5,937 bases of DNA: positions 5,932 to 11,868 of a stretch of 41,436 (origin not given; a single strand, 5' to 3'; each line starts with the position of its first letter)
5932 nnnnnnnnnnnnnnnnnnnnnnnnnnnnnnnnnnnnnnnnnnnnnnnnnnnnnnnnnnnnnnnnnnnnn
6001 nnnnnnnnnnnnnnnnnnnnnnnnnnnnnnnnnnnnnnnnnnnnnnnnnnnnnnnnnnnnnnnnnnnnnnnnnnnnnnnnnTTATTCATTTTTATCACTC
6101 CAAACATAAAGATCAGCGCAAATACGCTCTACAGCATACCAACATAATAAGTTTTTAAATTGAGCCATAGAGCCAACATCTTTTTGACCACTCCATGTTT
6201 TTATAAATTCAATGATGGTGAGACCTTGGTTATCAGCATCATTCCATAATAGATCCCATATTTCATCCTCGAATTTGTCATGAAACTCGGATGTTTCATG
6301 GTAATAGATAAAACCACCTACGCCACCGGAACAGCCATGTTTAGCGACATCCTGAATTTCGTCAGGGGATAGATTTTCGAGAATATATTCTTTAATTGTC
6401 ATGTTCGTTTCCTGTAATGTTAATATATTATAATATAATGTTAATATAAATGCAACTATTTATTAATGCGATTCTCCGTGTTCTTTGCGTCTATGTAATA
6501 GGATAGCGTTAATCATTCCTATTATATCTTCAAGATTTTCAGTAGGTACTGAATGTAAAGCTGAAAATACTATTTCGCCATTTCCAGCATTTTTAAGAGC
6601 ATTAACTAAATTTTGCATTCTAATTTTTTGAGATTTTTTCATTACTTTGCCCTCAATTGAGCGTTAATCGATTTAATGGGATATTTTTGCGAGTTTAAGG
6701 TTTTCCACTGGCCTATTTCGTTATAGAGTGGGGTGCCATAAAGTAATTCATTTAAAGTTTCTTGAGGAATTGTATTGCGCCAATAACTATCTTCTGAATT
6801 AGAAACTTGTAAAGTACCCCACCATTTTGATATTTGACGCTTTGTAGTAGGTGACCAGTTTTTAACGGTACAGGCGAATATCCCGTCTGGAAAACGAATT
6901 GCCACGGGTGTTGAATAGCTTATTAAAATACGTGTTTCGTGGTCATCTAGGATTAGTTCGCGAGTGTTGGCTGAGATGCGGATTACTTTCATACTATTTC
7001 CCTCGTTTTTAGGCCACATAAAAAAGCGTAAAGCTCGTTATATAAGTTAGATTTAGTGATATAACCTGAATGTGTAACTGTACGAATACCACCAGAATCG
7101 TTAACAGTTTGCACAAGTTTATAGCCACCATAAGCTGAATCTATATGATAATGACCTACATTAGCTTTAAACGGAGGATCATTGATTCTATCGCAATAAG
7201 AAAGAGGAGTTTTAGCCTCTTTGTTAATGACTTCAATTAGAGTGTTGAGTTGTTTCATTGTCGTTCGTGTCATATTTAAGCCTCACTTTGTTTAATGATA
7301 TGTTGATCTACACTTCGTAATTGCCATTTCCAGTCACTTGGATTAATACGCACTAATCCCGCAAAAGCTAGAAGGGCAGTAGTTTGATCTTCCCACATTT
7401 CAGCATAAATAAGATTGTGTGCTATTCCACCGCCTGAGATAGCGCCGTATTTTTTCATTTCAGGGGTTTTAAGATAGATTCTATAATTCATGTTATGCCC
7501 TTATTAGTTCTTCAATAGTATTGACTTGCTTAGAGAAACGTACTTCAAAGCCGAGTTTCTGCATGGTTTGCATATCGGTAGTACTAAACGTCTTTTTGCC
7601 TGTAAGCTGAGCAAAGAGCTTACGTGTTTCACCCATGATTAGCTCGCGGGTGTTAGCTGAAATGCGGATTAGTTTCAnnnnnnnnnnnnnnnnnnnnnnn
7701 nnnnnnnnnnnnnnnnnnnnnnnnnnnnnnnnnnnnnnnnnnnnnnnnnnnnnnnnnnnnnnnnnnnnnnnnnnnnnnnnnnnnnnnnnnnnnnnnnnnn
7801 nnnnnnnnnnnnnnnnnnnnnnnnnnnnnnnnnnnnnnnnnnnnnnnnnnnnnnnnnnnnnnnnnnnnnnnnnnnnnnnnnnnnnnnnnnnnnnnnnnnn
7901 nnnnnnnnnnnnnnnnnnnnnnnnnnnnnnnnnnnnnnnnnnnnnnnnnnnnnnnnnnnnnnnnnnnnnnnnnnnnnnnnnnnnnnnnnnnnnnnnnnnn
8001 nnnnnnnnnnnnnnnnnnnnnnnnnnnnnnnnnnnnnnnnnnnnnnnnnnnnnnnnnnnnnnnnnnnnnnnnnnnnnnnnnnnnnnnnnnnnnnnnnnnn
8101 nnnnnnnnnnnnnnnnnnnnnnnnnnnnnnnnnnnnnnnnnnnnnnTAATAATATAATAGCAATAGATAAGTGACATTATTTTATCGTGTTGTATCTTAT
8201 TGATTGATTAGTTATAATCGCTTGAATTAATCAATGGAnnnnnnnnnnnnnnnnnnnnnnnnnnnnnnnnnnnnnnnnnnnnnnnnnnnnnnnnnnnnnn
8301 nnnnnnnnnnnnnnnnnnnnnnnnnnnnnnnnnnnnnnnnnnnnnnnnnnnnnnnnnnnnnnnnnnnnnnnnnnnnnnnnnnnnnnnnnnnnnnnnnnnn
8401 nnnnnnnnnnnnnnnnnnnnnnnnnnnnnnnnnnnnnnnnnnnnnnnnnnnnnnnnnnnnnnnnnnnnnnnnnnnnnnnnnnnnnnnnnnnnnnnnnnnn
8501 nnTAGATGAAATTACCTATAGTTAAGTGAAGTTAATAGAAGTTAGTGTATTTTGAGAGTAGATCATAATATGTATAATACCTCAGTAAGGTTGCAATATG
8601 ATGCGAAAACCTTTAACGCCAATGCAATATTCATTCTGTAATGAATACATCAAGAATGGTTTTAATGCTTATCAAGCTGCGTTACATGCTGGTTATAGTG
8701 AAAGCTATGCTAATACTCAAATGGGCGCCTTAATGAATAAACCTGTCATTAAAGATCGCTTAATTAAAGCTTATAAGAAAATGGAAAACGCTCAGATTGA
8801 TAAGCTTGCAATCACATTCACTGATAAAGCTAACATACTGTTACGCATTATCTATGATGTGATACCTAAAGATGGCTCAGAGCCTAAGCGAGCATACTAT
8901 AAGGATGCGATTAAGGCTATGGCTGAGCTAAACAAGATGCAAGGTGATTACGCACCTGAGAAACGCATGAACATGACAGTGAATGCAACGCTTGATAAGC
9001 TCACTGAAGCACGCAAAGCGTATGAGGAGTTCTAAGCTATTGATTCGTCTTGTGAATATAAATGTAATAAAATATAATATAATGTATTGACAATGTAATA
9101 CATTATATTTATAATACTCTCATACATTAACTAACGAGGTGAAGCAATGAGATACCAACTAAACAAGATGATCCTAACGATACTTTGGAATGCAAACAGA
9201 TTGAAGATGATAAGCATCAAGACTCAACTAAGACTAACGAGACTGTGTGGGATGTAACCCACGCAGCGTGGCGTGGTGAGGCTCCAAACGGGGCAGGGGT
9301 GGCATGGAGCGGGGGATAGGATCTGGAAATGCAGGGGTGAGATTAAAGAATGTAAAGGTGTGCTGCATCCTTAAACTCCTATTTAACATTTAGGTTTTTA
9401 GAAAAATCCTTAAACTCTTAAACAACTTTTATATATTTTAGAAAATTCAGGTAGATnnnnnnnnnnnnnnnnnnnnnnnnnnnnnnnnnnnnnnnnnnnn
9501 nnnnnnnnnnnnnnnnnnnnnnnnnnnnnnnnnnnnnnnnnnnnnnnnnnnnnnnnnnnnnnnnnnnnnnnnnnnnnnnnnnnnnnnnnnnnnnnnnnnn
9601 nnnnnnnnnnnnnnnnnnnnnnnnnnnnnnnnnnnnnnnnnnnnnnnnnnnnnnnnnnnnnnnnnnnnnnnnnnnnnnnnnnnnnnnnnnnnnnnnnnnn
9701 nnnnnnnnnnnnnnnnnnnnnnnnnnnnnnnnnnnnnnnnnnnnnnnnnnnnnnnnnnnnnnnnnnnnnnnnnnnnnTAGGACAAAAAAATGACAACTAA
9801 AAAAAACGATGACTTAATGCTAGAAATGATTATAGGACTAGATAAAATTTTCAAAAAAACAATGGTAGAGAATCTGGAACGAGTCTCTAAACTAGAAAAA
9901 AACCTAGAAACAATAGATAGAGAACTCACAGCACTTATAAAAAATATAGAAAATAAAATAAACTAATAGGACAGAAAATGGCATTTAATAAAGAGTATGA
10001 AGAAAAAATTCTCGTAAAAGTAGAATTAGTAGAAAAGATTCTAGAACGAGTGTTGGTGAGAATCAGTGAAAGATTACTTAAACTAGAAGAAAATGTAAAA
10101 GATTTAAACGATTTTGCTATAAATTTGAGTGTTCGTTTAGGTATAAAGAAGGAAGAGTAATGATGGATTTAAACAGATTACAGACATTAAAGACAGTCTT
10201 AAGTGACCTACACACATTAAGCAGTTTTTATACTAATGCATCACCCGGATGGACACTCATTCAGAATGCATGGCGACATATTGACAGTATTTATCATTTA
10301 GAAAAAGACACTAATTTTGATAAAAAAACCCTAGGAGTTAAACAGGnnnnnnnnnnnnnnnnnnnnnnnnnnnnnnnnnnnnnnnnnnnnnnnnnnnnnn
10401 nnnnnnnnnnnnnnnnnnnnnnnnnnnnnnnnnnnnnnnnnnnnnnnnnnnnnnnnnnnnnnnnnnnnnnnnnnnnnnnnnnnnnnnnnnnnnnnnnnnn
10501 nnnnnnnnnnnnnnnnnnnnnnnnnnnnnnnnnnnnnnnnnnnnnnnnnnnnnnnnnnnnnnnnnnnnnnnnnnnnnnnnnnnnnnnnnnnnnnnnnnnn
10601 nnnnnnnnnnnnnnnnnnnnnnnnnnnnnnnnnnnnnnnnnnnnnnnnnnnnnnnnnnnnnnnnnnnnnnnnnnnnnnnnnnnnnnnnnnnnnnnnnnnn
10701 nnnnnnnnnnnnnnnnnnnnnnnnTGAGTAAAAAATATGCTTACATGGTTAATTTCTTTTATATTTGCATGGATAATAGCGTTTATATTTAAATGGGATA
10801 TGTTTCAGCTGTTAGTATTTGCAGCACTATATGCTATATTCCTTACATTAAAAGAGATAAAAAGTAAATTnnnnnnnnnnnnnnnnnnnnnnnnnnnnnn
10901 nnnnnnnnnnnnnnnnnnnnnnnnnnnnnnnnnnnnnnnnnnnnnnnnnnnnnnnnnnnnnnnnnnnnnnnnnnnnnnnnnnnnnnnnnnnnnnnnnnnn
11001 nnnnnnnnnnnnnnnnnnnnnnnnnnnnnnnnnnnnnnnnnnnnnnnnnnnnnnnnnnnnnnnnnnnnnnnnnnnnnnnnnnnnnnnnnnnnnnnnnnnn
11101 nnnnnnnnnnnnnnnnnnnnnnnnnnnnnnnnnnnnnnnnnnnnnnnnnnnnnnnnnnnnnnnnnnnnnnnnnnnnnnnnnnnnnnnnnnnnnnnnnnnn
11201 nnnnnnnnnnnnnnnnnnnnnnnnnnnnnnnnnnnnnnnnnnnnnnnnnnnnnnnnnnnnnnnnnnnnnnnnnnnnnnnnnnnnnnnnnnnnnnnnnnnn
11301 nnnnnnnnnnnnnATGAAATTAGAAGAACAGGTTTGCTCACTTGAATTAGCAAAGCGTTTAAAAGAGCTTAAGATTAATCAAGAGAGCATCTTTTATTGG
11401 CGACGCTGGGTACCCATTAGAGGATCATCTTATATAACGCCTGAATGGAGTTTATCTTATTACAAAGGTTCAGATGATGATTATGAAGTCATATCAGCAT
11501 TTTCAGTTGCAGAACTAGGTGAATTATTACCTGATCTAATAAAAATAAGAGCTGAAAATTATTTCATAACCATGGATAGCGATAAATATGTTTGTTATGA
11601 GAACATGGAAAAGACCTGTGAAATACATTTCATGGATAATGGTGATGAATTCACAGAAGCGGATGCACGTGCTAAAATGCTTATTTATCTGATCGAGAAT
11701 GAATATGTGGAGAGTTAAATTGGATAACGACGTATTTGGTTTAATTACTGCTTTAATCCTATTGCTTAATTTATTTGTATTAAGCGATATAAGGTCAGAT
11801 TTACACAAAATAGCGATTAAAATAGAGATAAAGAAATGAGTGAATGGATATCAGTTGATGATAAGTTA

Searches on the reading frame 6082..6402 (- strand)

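Call 24: search_protein_families(library=phrogs, proteins=[window:6082-6402:-], max_evalue=0.001)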
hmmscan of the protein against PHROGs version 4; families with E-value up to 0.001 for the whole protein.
window:6082-6402:- (106 aa): 2 families
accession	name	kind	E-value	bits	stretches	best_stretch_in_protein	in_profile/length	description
phrog_2543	-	unknown function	9.6e-14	52.8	1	8-99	9-108/157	-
phrog_27501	-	unknown function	1e-08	36.5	1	16-98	26-100/185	-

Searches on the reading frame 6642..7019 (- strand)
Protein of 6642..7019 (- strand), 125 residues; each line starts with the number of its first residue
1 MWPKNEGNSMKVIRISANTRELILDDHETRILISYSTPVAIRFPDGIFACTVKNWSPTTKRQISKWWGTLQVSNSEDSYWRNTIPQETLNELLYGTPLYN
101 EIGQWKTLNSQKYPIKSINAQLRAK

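Call 24: search_protein_families(library=phrogs, proteins=[window:6642-7019:-], max_evalue=0.001)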
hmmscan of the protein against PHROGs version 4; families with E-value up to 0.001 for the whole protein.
window:6642-7019:- (125 aa): 1 family
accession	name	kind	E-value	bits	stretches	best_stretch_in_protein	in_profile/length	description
phrog_5643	-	unknown function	5e-14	52.8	1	10-91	1-72/79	-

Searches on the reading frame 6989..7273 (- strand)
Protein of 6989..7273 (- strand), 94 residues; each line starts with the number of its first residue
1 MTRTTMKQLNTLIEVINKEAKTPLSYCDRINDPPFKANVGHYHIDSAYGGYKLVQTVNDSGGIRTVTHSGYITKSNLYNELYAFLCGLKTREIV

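Call 24: search_protein_families(library=phrogs, proteins=[window:6989-7273:-], max_evalue=0.001)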
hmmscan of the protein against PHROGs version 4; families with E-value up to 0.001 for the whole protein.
window:6989-7273:- (94 aa): 1 family
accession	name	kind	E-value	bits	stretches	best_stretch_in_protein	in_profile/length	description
phrog_15513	-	unknown function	1.3e-06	29.8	1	36-89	25-76/80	-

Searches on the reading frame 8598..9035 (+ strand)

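Call 24: search_protein_families(library=phrogs, proteins=[window:8598-9035:+], max_evalue=0.001)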
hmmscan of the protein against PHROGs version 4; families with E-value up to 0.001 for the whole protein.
window:8598-9035:+ (145 aa): 3 families
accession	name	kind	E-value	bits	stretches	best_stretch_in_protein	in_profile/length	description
phrog_51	-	head and packaging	6.8e-18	66.3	1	2-138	85-233/261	terminase small subunit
phrog_17390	-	unknown function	1.9e-09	38.3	1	6-54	3-50/69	-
phrog_641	-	head and packaging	0.00062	21.3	1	6-137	3-111/162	terminase small subunit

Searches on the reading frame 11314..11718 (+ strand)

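Call 25: search_protein_families(library=phrogs, proteins=[window:11314-11718:+], max_evalue=0.001)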
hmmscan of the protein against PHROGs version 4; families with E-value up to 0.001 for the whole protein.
window:11314-11718:+ (134 aa): 1 family
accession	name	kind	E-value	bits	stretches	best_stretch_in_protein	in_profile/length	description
phrog_31971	-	unknown function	1.3e-17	65.2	1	1-133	1-129/130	-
